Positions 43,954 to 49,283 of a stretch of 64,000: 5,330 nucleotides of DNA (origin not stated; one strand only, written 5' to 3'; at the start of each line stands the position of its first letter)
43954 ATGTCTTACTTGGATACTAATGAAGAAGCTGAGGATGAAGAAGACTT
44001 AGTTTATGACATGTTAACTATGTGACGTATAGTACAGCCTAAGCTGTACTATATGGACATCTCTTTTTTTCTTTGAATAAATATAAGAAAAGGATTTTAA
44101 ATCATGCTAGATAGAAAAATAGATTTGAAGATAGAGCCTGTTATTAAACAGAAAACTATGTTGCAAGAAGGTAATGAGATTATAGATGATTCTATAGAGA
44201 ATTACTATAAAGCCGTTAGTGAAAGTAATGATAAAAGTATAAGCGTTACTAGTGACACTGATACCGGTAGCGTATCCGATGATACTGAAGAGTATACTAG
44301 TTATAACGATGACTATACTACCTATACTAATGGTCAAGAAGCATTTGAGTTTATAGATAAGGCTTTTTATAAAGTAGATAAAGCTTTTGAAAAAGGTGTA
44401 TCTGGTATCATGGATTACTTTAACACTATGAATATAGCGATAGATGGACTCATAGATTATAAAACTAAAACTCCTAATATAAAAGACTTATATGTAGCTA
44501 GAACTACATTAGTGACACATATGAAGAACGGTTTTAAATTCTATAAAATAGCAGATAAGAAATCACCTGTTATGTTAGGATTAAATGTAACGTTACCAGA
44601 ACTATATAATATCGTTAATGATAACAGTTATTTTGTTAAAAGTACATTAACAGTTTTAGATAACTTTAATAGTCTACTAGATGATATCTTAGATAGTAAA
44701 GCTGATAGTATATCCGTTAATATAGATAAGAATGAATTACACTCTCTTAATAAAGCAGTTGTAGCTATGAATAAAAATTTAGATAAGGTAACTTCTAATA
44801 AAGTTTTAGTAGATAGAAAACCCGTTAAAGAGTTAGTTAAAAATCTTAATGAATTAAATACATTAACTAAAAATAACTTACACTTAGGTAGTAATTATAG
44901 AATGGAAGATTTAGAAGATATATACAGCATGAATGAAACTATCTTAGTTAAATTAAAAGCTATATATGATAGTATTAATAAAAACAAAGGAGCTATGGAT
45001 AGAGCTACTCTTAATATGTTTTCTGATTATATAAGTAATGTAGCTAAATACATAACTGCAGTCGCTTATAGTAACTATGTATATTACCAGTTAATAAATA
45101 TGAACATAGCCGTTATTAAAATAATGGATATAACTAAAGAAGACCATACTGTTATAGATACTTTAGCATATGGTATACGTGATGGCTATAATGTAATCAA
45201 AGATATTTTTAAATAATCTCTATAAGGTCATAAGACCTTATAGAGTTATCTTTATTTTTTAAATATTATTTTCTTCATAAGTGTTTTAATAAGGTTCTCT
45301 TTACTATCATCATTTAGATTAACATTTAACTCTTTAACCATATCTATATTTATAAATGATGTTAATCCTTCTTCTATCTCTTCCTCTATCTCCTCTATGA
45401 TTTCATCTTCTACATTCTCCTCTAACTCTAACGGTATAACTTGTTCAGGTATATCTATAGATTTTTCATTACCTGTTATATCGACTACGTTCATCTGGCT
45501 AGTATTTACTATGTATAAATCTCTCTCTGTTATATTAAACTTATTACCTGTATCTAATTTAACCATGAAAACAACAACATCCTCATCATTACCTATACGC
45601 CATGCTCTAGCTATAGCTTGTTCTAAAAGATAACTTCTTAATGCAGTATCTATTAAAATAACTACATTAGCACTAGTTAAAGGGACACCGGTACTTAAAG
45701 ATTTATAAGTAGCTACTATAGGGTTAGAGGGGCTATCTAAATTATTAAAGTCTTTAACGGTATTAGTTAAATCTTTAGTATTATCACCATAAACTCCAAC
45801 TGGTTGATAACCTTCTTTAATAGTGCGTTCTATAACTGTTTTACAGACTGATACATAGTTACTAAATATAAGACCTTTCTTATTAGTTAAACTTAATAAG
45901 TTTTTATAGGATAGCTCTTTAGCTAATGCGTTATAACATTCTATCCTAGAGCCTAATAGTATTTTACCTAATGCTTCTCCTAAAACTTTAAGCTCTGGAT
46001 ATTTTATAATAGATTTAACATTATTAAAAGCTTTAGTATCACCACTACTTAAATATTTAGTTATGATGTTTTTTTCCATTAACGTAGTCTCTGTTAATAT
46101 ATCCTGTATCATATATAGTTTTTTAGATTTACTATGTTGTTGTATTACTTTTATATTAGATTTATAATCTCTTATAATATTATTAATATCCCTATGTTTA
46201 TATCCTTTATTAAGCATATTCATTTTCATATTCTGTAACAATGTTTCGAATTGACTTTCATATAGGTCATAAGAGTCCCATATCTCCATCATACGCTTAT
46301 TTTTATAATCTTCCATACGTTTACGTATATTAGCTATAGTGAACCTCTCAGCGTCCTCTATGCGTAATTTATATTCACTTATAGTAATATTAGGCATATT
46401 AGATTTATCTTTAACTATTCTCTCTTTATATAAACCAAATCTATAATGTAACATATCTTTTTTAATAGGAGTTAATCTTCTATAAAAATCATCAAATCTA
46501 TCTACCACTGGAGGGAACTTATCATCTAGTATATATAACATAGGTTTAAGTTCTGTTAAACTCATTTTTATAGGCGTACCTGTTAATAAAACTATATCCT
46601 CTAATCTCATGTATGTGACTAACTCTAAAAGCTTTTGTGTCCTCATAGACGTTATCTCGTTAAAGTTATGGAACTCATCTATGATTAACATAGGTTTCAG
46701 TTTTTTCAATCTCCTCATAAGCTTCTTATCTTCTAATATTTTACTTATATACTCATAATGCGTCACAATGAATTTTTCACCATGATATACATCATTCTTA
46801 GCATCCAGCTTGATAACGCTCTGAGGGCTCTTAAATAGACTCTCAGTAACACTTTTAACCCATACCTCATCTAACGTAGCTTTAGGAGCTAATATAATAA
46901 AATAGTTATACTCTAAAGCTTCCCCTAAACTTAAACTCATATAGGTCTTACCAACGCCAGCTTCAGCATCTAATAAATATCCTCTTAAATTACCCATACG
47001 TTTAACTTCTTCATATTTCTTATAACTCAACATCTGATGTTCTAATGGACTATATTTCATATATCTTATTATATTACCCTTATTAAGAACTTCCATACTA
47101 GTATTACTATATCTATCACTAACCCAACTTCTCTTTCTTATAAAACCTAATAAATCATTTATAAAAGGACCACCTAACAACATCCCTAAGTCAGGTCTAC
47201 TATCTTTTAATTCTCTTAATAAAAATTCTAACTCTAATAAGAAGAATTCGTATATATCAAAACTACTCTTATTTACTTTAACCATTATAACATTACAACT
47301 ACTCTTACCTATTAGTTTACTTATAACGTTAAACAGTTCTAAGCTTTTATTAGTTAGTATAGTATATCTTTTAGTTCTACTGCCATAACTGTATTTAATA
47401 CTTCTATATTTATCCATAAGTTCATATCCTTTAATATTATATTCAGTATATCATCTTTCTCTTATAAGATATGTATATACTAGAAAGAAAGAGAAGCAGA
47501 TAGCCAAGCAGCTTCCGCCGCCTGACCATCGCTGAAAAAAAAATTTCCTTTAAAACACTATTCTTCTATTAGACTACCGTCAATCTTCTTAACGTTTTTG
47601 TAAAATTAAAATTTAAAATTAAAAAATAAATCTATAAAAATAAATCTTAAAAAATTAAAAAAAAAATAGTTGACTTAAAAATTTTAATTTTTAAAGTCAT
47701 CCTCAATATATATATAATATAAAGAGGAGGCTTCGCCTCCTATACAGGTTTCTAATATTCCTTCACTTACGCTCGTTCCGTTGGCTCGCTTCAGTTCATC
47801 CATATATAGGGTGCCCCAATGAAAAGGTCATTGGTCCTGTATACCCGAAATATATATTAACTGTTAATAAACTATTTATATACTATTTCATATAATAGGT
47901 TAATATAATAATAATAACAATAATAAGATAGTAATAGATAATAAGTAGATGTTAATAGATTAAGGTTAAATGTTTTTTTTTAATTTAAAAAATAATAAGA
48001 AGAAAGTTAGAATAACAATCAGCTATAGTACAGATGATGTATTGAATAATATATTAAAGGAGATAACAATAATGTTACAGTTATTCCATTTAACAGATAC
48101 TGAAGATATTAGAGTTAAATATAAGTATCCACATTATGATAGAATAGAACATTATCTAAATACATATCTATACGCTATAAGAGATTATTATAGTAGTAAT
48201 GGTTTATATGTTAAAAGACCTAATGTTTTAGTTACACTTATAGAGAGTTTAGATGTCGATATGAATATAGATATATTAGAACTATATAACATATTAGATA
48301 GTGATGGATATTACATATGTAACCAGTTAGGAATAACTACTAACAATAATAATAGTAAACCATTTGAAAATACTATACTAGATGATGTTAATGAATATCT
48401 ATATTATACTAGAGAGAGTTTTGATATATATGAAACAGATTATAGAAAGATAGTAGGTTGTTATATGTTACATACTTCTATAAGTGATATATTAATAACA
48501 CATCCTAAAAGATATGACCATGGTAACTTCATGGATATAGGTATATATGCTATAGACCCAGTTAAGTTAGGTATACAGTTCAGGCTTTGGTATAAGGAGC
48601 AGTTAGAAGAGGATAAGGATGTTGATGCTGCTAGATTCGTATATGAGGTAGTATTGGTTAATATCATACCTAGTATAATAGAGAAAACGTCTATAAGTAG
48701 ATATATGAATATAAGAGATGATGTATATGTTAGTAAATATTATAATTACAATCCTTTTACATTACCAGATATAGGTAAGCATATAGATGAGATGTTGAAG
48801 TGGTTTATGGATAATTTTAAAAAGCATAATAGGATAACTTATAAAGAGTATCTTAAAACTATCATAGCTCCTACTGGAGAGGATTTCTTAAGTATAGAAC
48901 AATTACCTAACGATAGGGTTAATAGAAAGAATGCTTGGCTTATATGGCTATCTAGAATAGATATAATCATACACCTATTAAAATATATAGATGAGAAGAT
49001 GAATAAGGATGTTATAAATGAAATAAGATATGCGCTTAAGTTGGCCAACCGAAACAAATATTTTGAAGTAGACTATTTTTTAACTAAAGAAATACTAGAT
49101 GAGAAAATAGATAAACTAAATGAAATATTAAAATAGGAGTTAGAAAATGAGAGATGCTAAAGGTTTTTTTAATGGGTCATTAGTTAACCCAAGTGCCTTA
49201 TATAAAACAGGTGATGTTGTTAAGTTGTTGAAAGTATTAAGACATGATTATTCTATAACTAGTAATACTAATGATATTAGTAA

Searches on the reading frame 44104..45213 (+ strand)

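Call 13: search_protein_families(library=phrogs, proteins=[window:44104-45213:+], max_evalue=0.00001)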
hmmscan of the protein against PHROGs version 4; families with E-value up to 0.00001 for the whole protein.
window:44104-45213:+ (370 aa): 1 family
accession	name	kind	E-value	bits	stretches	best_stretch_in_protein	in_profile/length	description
phrog_4682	-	unknown function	3.3e-08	34.3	1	102-332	32-265/280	-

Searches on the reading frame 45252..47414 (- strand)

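Call 13: search_protein_families(library=phrogs, proteins=[window:45252-47414:-], max_evalue=0.00001)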
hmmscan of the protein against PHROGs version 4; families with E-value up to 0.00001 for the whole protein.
window:45252-47414:- (720 aa): 2 families
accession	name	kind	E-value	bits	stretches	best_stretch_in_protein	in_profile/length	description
phrog_62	-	DNA, RNA and nucleotide metabolism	6.4e-53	180.7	1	47-623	526-1113/1881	DNA helicase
phrog_16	-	DNA, RNA and nucleotide metabolism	3.1e-10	39.9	1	111-649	261-630/986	DNA helicase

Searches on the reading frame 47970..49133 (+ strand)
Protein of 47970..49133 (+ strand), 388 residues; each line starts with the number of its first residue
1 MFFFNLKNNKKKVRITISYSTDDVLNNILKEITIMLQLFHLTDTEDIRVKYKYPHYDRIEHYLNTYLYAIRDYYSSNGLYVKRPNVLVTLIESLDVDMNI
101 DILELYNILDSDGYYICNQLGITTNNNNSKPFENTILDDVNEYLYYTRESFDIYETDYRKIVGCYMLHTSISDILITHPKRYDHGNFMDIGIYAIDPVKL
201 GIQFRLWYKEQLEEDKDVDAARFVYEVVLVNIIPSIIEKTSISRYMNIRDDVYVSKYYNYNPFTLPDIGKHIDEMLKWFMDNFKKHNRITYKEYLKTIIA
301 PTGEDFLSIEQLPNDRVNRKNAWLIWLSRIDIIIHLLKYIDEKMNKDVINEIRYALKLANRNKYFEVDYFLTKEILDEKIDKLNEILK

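Call 13: search_protein_families(library=phrogs, proteins=[window:47970-49133:+], max_evalue=0.00001)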
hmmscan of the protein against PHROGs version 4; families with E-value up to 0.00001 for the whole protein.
window:47970-49133:+ (388 aa): 1 family
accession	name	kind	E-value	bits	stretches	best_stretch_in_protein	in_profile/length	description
phrog_3938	-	unknown function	1.1e-31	111.2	1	35-367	1-336/359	-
